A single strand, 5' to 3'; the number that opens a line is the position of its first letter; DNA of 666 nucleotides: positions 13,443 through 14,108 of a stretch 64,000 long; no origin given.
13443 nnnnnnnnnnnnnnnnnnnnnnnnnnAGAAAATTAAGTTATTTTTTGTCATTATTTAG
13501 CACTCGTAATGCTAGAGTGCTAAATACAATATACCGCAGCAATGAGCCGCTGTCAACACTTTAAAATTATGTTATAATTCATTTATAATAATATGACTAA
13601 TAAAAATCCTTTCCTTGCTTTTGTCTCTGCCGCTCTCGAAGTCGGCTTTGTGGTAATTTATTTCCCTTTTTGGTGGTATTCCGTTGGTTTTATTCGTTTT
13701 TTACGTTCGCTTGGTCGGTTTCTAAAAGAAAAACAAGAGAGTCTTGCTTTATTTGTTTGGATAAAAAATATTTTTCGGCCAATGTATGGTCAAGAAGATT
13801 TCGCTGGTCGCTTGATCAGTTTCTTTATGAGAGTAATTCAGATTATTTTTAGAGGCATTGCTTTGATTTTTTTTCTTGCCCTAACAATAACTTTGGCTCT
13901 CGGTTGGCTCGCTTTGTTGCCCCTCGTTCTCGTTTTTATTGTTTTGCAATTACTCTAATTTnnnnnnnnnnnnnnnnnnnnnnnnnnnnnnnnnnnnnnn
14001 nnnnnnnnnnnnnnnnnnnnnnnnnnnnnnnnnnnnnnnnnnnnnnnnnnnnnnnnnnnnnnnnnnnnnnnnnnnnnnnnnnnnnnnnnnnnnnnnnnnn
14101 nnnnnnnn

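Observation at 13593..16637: Membrane-anchored Hsp100/Clp ATPase with an inactivated-looking first AAA+ module, paired with a small membrane protein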

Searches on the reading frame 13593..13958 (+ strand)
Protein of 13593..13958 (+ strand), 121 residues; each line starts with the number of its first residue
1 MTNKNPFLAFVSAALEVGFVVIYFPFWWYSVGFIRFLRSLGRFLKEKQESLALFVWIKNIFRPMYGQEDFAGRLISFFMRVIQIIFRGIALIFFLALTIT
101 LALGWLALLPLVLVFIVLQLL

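Call 3: search_protein_families(library=pfam, proteins=[window:13593-13958:+], max_evalue=0.01)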
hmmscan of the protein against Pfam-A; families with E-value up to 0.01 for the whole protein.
window:13593-13958:+ (121 aa): 0 families

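Call 4: search_protein_families(library=ncbifam, proteins=[window:13593-13958:+], max_evalue=0.01)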
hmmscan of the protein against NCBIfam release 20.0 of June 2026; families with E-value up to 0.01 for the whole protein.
window:13593-13958:+ (121 aa): 0 families

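Call 10: find_homologous_proteins(query=window:13593-13955:+, max_evalue=0.001)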
Query window:13593-13955:+ (121 aa): 127 proteins with E <= 0.001 among 183 candidates; the best 120 are listed.
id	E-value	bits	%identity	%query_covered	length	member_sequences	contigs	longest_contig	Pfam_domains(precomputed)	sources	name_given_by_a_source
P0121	1.7e-68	247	100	100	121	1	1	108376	-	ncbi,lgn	ncbi:MAG: hypothetical protein ACOYMB_00250 [Patescibacteria group bacterium]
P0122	8.4e-55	202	79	100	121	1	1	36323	-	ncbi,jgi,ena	-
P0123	1.6e-50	188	74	100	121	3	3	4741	-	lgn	-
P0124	1.3e-49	186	75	100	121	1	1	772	-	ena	-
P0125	2.4e-49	185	74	99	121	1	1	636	-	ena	-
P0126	1.1e-48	183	74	100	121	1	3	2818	-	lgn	-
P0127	4.5e-48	181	74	100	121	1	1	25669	-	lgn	-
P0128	2.9e-47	178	73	99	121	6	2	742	-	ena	-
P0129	7.1e-46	173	72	100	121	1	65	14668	-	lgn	-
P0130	3.9e-45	171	72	99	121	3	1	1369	-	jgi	jgi:hypothetical protein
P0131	7.2e-45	170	77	72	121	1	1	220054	-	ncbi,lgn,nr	ncbi:MAG: hypothetical protein NT165_01260 [Candidatus Falkowbacteria bacterium]|nr:hypothetical pro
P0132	1.7e-42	163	70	61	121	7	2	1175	-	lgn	-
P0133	1.5e-41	160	71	74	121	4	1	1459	-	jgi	jgi:hypothetical protein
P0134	2.3e-39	152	71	74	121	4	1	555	-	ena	-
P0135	6.6e-33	132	62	82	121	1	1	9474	-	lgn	-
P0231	2.4e-16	78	54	57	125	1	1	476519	-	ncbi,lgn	-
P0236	2.4e-15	75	39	88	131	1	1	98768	-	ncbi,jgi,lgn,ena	ncbi:MAG: hypothetical protein WC544_03730 [Patescibacteria group bacterium]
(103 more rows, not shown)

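Call 30: search_protein_families(library=padloc, proteins=[window:13593-13958:+], max_evalue=0.01)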
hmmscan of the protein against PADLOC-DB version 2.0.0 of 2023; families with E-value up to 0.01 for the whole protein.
window:13593-13958:+ (121 aa): 0 families
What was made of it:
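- On Known anti-phage defence systems (PADLOC): Only generic D2-core hits for the ATPase and none for the partner (call 30).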

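Call 31: search_protein_families(library=pfam, alignment_id=A3, max_evalue=1)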
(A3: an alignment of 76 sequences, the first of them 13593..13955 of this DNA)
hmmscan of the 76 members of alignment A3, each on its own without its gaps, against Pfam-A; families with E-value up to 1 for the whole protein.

A. member 1, window:13593-13955:+ (121 aa): 0 families

B. families by the number of members that match (of 76 scanned): 6 families
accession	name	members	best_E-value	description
PF16170.10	DUF4873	6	0.069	Domain of unknown function (DUF4873)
PF12682.12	Flavodoxin_4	2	0.067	Flavodoxin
PF17277.7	DUF5342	2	0.097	Family of unknown function (DUF5342)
PF14922.11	FWWh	1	0.0048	Protein of unknown function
PF03238.18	ESAG1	1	0.26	ESAG protein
PF08058.16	NPCC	1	0.88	Nuclear pore complex component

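Call 44: predict_structure(alignment_id=A3)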
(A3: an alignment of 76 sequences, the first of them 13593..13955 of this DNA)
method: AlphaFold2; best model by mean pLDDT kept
length: 121 residues; sequences in the alignment: 76
mean_pLDDT: 93.2   pTM: 0.71
mean pLDDT of the five models: 93.2, 93.0, 92.7, 92.4, 91.0
residues with pLDDT >= 90: 106; 70-90: 11; 50-70: 4; < 50: 0
segments of 3 or more residues with pLDDT < 50: none
pLDDT, mean of each block of 10 residues (from residue 1): 76 93 93 98 97 94 88 94 97 98 96 95 93
secondary structure, 60 per line:
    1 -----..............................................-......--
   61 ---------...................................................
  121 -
elements in order: H6-51 H53-58 H70-120
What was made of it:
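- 13593..13958 (+): Small partner gene, 121 aa. Predicted long helical hairpin (helices 6-51 and 70-120) with hydrophobic outer halves, a basic cytoplasmic stalk and a nearly invariant loop. AF2 pLDDT 93 (call 44).
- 13746..13799 (+): Conserved cytoplasmic loop of the small protein (aa 52-69, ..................). It includes invariant N59, P63 and M64 and nearly invariant W56, K58, I60, F61, Y65 and D69. The loop lies between the two helices in the AF2 model (call 44).
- On Torsin-like AAA+: The partner is a two-helix hairpin (call 44).
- Checked: The small protein is predicted as one long two-helix hairpin, not obviously polytopic (call 44).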

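Call 48: search_protein_representatives(alignment_id=A3)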
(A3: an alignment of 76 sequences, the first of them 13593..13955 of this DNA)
Query: 76 sequences, 122 profile positions. Proteins with E-value up to 0.001 (for the whole library): 589; up to 1e-10: 314; up to 1e-30: 27. The best 150 are listed.
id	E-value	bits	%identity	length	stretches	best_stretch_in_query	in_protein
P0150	3.2e-48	178.8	-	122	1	1-121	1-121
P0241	5.5e-46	171.6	-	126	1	1-121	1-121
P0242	1.6e-40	153.9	-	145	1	1-121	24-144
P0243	1.1e-39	151.2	-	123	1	3-121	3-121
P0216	2.1e-39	150.4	-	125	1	2-120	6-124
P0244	5.9e-38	145.7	-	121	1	1-121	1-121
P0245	1.9e-37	144.0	-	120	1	2-120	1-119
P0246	1.3e-36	141.3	-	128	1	1-120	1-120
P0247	2.4e-36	140.5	-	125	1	6-121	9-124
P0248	7.6e-36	138.9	-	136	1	1-120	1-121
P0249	1.4e-35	138.0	-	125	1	1-120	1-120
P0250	1.1e-34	135.1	-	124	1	1-121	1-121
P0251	5.2e-34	132.9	-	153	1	3-114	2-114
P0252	3.4e-33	130.3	-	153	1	6-120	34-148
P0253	5.5e-33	129.6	-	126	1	1-119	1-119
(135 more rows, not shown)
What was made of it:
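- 13593..13958 (+): 589 clusters at 50% identity in the exhaustive search (call 48).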

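Call 59: find_encoding_contigs(protein=P0236, flank=6000, max_places=1)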
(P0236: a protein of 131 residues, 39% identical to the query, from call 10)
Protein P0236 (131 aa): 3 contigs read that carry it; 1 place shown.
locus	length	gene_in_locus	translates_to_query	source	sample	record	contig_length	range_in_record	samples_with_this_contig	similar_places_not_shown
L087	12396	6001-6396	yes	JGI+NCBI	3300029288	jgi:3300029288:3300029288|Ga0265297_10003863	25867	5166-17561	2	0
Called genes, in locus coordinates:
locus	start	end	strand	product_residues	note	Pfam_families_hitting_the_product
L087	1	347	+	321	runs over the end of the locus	PF00535:Glycos_transf_2, PF13641:Glyco_tranf_2_3 (weak)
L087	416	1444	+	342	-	PF02350:Epimerase_2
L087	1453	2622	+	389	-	PF04230:PS_pyruv_trans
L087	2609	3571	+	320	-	PF03706:LPG_synthase_TM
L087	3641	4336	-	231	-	-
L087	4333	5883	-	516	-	PF09913:DUF2142, PF02366:PMT (weak), PF13231:PMT_2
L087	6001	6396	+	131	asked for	-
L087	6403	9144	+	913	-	PF02861:Clp_N, PF00004:AAA, PF17871:AAA_lid_9, PF00158:Sigma54_activat, PF00004:AAA, PF07724:AAA_2, PF07728:AAA_5, PF10431:ClpB_D2-small, +7 more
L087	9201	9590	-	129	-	PF18895:T4SS_pilin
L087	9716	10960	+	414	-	-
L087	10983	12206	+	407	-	PF01066:CDP-OH_P_transf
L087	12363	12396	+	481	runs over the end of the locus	PF00587:tRNA-synt_2b, PF03129:HGTP_anticodon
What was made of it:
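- L087 lies among glycan-synthesis genes (call 59).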

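Call 60: find_encoding_contigs(protein=P0231, flank=6000, max_places=1)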
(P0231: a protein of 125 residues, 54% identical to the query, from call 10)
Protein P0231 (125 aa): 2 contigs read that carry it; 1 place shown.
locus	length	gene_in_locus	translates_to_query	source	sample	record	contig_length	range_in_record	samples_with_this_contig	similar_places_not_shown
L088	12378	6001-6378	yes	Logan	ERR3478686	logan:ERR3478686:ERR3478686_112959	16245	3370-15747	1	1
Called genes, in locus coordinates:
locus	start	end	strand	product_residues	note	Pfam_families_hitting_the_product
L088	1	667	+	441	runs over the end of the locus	PF01541:GIY-YIG (weak), PF27096:UvrC_M, PF02151:UVR (weak), PF08459:UvrC_RNaseH_dom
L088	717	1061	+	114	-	-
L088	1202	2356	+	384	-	PF06977:SdiA-regulated (faint)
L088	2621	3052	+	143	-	PF02381:MraZ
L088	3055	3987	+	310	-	PF01795:Methyltransf_5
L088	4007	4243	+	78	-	-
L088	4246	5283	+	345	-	PF01702:TGT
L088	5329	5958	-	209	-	-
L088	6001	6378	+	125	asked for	-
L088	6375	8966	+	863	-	PF02861:Clp_N, PF13191:AAA_16 (faint), PF00158:Sigma54_activat (faint), PF17871:AAA_lid_9, PF00004:AAA (weak), PF07724:AAA_2, PF07728:AAA_5, PF10431:ClpB_D2-small, +1 more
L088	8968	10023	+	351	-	PF00953:Glycos_transf_4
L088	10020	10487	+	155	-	PF02643:DUF192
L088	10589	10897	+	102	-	PF00829:Ribosomal_L21p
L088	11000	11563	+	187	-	-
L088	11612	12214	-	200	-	PF21176:RecR_HhH, PF01751:Toprim (weak), PF13662:Toprim_4, PF21175:RecR_C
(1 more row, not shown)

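Call 69: fold_search(model_id=the predicted structure, library=pdb)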
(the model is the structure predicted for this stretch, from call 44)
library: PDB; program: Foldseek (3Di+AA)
matches with E <= 10: 88; with E <= 0.001: 0
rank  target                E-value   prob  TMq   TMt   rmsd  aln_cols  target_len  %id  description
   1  7vvu_V                2.3e+00  0.09  0.24  0.25  13.6       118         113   13  NuA4 HAT module bound to the nucleosome (released 2022-08-10)
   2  9csi                  2.8e+00  0.21  0.41  0.12   7.3       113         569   14  A. baumannii MsbA Bound to Cerastecin Compound 5 (released 2024-09-04)
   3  3r84_F                3.1e+00  0.10  0.25  0.33   6.8        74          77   19  Structure of the Mediator head subcomplex Med11/22 (released 2011-04-27)
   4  3r84_X                3.1e+00  0.10  0.26  0.34   6.4        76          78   24  Structure of the Mediator head subcomplex Med11/22 (released 2011-04-27)
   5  6czq_B                3.5e+00  0.12  0.28  0.32   6.7        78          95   12  A V-to-F substitution in SK2 channels causes Ca2+ hypersensitivity and improves locomotion in a C. elegans ALS model (released 2018-08-01)
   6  3r84_B                3.5e+00  0.11  0.24  0.33   6.8        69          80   19  Structure of the Mediator head subcomplex Med11/22 (released 2011-04-27)
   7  2b5u_A                3.7e+00  0.35  0.40  0.13   4.5        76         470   14  Crystal Structure Of Colicin E3 V206C Mutant In Complex With Its Immunity Protein (released 2006-11-07)
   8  8glv_Eb               3.7e+00  0.18  0.38  0.05  19.9       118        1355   10  96-nm repeat unit of doublet microtubules from Chlamydomonas reinhardtii flagella (released 2023-05-31)
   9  9jz0_0                3.7e+00  0.13  0.30  0.31   8.3       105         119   10  portal-tail complex of DNA-ejected T7 (released 2024-12-11)
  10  1jch_A                3.9e+00  0.35  0.40  0.13   4.5        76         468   13  Crystal Structure of Colicin E3 in Complex with its Immunity Protein (released 2001-11-30)
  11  5ew5_A                3.9e+00  0.21  0.34  0.11   5.3        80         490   12  Crystal Structure of Colicin E9 In Complex with Its Immunity Protein Im9 (released 2016-07-20)
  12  1k04                  3.9e+00  0.15  0.37  0.32  20.5       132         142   10  Crystal Structure of the Focal Adhesion Targeting Domain of Focal Adhesion Kinase (released 2002-01-30)
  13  3r84_J                3.9e+00  0.10  0.24  0.32   7.2        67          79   13  Structure of the Mediator head subcomplex Med11/22 (released 2011-04-27)
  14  8fbo_A                4.1e+00  0.41  0.42  0.22   3.8        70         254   16  Improving the secretion of designed protein assemblies through negative design of cryptic transmembrane domains (released 2023-03-22)
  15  9p6i_A                4.1e+00  0.08  0.24  0.19   6.0        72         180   15  Crystal Structure of the Histidine Kinase VC2136 from Vibrio cholerae serotype O1 (released 2025-08-20)
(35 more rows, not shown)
